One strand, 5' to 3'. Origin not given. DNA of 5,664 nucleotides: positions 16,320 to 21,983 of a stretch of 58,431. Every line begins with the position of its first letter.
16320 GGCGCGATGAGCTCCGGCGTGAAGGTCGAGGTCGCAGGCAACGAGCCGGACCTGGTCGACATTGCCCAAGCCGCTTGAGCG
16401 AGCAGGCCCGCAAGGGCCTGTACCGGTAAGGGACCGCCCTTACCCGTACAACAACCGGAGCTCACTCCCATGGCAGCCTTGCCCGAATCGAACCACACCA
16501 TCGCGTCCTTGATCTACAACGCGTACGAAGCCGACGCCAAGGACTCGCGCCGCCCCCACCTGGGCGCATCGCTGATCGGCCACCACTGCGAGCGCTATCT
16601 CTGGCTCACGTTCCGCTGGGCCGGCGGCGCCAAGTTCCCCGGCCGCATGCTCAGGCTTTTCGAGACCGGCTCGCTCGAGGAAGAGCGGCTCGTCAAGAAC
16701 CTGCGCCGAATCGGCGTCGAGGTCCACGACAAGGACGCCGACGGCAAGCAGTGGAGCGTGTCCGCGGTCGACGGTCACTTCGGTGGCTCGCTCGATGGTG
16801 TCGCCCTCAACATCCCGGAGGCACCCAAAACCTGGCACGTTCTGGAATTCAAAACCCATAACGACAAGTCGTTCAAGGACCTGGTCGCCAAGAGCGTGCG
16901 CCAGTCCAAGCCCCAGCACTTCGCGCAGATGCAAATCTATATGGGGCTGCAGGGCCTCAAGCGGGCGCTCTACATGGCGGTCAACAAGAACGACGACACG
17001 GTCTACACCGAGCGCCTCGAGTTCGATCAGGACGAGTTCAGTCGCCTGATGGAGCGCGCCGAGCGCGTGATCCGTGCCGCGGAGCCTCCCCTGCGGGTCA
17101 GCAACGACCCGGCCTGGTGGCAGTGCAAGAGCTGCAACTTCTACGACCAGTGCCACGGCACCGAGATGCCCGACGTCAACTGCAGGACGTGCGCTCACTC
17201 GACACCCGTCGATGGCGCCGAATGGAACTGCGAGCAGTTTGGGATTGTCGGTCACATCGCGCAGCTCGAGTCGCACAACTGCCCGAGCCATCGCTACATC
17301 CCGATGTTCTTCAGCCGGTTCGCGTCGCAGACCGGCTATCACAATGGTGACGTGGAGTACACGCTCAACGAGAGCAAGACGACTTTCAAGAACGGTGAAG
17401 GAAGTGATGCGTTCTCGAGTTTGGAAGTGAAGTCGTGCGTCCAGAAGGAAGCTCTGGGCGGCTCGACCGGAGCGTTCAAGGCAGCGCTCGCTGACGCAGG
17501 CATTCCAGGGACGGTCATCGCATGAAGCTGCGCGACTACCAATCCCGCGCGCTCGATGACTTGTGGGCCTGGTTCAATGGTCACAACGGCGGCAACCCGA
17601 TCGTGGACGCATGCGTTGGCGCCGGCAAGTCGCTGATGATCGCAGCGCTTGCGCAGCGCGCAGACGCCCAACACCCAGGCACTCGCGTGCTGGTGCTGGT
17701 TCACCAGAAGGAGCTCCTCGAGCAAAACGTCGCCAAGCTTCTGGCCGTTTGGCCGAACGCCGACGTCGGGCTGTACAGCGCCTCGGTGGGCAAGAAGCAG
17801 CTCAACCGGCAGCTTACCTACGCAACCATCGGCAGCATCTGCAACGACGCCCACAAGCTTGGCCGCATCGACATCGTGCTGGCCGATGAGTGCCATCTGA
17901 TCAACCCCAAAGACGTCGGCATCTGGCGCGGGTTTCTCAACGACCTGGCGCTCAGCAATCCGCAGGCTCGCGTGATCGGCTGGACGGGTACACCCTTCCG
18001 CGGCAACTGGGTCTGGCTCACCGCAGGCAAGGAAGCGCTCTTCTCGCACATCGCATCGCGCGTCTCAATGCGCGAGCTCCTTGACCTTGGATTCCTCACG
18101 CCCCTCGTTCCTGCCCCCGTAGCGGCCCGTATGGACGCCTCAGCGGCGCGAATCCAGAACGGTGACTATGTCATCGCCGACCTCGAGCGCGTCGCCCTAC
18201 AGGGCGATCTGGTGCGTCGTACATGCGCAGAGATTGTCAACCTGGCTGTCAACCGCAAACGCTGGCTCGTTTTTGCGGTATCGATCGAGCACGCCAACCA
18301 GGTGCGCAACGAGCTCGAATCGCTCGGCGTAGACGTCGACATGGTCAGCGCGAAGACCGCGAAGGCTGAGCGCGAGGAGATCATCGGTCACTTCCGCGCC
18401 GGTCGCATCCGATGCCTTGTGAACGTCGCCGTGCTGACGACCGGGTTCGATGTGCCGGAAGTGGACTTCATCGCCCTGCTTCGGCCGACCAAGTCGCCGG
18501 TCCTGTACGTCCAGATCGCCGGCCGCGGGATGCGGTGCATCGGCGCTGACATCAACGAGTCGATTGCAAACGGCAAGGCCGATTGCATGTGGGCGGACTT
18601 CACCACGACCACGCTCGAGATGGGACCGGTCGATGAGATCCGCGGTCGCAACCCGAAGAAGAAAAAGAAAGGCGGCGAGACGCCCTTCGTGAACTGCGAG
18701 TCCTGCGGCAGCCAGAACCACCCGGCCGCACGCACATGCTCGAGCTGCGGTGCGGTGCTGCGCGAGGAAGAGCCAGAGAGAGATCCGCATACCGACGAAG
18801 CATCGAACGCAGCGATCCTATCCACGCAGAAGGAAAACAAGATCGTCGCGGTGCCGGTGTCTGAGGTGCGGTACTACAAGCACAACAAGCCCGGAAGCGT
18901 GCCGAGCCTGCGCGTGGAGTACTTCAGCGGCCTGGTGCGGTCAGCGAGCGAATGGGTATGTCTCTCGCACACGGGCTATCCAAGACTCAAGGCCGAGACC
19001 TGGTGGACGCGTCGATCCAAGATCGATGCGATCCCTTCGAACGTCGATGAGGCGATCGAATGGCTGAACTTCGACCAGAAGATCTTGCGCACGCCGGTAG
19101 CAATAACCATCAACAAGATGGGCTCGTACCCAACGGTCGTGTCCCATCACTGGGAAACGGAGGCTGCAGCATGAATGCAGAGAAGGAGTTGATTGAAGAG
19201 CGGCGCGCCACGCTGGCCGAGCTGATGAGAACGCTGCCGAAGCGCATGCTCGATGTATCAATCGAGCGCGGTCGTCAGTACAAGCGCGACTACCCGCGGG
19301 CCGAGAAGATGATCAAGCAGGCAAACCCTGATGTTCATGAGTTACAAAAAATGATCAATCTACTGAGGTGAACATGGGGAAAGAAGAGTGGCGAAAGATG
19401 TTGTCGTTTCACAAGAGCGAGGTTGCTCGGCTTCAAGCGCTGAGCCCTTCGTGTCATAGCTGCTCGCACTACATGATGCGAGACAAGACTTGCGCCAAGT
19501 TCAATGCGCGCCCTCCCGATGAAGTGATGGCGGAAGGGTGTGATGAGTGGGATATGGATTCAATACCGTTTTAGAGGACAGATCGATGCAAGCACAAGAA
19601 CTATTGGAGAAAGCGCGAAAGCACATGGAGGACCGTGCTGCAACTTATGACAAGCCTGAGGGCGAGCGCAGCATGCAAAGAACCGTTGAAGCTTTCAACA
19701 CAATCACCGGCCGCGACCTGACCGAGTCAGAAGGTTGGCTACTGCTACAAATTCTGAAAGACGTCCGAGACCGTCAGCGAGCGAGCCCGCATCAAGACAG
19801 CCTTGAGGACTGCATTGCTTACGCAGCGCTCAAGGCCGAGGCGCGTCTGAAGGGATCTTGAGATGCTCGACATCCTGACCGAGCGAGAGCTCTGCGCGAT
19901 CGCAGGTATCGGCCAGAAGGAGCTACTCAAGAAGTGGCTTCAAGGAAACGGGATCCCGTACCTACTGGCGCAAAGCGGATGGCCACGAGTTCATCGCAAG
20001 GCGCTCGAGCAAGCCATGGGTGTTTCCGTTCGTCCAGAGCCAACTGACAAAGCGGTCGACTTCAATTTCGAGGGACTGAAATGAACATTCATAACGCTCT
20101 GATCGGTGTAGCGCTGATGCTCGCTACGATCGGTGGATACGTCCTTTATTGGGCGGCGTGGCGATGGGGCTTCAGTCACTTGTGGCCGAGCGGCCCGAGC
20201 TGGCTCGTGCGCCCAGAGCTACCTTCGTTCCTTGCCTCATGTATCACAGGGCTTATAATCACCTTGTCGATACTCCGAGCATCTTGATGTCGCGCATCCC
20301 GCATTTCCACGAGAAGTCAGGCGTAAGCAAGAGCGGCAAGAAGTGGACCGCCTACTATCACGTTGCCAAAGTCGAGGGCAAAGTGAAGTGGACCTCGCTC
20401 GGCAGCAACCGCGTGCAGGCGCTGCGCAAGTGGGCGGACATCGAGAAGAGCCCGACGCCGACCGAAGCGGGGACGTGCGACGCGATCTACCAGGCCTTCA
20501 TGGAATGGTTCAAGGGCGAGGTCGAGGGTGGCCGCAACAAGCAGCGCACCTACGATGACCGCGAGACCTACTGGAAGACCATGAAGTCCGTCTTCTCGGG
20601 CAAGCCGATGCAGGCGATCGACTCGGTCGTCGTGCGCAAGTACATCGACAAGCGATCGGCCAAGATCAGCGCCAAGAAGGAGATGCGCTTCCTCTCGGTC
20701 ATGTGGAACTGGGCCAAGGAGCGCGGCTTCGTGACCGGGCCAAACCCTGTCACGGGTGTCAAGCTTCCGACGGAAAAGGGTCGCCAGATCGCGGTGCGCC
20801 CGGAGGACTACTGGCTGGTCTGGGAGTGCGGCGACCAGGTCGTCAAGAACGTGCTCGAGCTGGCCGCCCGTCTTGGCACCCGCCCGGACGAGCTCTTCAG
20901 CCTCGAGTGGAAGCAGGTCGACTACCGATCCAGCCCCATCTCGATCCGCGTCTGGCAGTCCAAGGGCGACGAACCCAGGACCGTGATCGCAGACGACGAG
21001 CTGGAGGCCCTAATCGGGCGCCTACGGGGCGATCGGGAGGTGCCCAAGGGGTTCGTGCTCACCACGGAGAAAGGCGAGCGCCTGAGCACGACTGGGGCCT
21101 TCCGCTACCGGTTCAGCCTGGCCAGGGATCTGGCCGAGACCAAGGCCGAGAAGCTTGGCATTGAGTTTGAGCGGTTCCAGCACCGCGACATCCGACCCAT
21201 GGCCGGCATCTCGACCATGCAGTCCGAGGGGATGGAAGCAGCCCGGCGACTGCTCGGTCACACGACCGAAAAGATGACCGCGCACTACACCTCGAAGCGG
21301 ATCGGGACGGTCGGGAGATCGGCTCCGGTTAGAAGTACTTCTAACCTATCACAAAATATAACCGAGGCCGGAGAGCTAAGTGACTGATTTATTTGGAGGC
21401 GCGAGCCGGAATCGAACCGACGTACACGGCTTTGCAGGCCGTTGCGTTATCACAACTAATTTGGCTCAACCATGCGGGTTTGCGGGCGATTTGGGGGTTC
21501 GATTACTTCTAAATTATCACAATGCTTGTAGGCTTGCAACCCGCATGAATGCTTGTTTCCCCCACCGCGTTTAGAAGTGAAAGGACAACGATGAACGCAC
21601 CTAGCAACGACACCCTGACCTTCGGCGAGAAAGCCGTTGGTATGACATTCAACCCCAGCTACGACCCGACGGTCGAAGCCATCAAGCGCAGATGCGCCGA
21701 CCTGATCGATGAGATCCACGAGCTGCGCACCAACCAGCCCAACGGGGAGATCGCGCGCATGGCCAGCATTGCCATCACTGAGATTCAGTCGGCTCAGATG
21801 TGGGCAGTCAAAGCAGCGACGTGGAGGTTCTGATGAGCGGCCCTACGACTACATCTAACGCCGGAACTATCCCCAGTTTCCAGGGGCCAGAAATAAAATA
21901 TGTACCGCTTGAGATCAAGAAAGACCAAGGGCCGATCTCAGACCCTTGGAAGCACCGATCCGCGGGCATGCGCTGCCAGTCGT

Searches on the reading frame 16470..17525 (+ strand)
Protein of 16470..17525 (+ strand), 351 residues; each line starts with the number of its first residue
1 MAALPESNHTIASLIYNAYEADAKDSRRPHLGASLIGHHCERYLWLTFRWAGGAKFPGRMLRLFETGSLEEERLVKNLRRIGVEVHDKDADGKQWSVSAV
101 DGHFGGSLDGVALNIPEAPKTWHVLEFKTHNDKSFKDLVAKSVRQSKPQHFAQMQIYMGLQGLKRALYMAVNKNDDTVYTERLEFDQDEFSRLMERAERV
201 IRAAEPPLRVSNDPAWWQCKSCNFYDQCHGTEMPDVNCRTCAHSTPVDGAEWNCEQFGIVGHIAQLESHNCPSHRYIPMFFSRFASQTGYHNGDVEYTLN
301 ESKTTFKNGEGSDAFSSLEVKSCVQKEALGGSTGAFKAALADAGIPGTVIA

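Call 15: search_protein_families(library=phrogs, proteins=[window:16470-17525:+])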
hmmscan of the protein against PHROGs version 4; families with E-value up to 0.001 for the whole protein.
window:16470-17525:+ (351 aa): 3 families
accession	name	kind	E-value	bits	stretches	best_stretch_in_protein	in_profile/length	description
phrog_1990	-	DNA, RNA and nucleotide metabolism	2.9e-109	365.9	1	5-281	11-288/290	Cas4-domain exonuclease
phrog_1706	-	DNA, RNA and nucleotide metabolism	1.2e-10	42.4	1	39-230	57-244/293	CRISPR/Cas system associated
phrog_434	-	DNA, RNA and nucleotide metabolism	6.2e-10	39.8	1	97-229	136-237/372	RecE-like recombination exonuclease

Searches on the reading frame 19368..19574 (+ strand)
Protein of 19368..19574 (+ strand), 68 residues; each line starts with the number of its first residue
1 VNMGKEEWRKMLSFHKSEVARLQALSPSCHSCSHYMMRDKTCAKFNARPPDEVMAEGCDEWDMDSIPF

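Call 80: search_protein_families(library=phrogs, max_evalue=0.01, proteins=[window:19368-19574:+])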
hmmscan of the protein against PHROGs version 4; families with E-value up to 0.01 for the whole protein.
window:19368-19574:+ (68 aa): 1 family
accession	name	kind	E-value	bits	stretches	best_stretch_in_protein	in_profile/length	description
phrog_23504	-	unknown function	1.2e-12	48.6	1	27-68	33-73/73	-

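Call 87: search_protein_families(library=pfam, max_evalue=0.05, proteins=[window:19368-19574:+])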
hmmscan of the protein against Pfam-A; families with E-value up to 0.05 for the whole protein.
window:19368-19574:+ (68 aa): 0 families

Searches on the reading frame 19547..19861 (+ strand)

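Call 80: search_protein_families(library=phrogs, max_evalue=0.01, proteins=[window:19547-19861:+])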
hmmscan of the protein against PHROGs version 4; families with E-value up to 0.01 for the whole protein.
window:19547-19861:+ (104 aa): 4 families
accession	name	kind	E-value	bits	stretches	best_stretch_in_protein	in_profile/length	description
phrog_474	-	other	8.1e-24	85.9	1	10-100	123-211/274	phosphofructokinase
phrog_9871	-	unknown function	8e-14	53.2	1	14-99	1-86/184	-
phrog_18396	-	unknown function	4.8e-06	27.8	1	10-100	152-245/248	-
phrog_1167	-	other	0.0015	19.8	1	17-97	4-82/169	phosphofructokinase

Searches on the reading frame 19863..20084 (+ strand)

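Call 80: search_protein_families(library=phrogs, max_evalue=0.01, proteins=[window:19863-20084:+])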
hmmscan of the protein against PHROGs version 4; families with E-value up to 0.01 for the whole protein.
window:19863-20084:+ (73 aa): 3 families
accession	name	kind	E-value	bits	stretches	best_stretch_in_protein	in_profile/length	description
phrog_1266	-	integration and excision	3.3e-09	37.5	1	3-70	6-73/77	excisionase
phrog_8896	-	integration and excision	9.1e-09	36.3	1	3-60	6-62/76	excisionase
phrog_4764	-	integration and excision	5.3e-07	30.7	1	3-57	4-58/80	excisionase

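Call 87: search_protein_families(library=pfam, max_evalue=0.05, proteins=[window:19863-20084:+])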
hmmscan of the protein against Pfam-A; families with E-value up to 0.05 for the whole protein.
window:19863-20084:+ (73 aa): 1 family
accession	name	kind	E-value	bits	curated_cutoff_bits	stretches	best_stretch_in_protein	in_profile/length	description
PF13986.11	DUF4224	-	1.9e-08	34.5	22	1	4-47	1-44/45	Domain of unknown function (DUF4224)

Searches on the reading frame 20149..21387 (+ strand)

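Call 15: search_protein_families(library=phrogs, proteins=[window:20149-21387:+])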
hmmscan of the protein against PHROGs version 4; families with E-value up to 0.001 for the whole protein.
window:20149-21387:+ (412 aa): 4 families
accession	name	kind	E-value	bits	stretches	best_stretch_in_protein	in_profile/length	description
phrog_1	-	integration and excision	4.6e-36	126.2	1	59-381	116-433/611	integrase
phrog_216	-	integration and excision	2.1e-10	41.2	1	172-381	11-222/301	integrase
phrog_7244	-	integration and excision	4.2e-07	30.5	1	131-257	92-223/263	integrase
phrog_10320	-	unknown function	0.00083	20.5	1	320-384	22-81/89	-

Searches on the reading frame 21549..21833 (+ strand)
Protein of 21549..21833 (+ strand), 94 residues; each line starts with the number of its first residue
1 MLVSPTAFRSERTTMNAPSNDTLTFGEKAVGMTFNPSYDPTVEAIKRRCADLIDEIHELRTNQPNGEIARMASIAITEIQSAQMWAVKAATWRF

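Call 80: search_protein_families(library=phrogs, max_evalue=0.01, proteins=[window:21549-21833:+])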
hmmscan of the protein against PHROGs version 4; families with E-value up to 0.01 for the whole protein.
window:21549-21833:+ (94 aa): 2 families
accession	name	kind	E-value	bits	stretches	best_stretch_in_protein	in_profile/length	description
phrog_717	-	unknown function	1.6e-06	28.7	1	40-91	218-282/289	-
phrog_9511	-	unknown function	0.0014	19.9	1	41-90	28-75/91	-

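Call 87: search_protein_families(library=pfam, max_evalue=0.05, proteins=[window:21549-21833:+])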
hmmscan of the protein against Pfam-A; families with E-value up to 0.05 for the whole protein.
window:21549-21833:+ (94 aa): 2 families
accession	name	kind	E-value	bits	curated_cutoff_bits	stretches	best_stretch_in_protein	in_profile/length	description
PF24729.2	Acb2_Tad1_hairpin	-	8.1e-11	42.4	27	1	41-91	12-57/58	Acb2/Tad1, hairpin domain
PF12464.13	Mac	-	0.0039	17.8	22.1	1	31-59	5-33/53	Maltose acetyltransferase hexapeptide capping motif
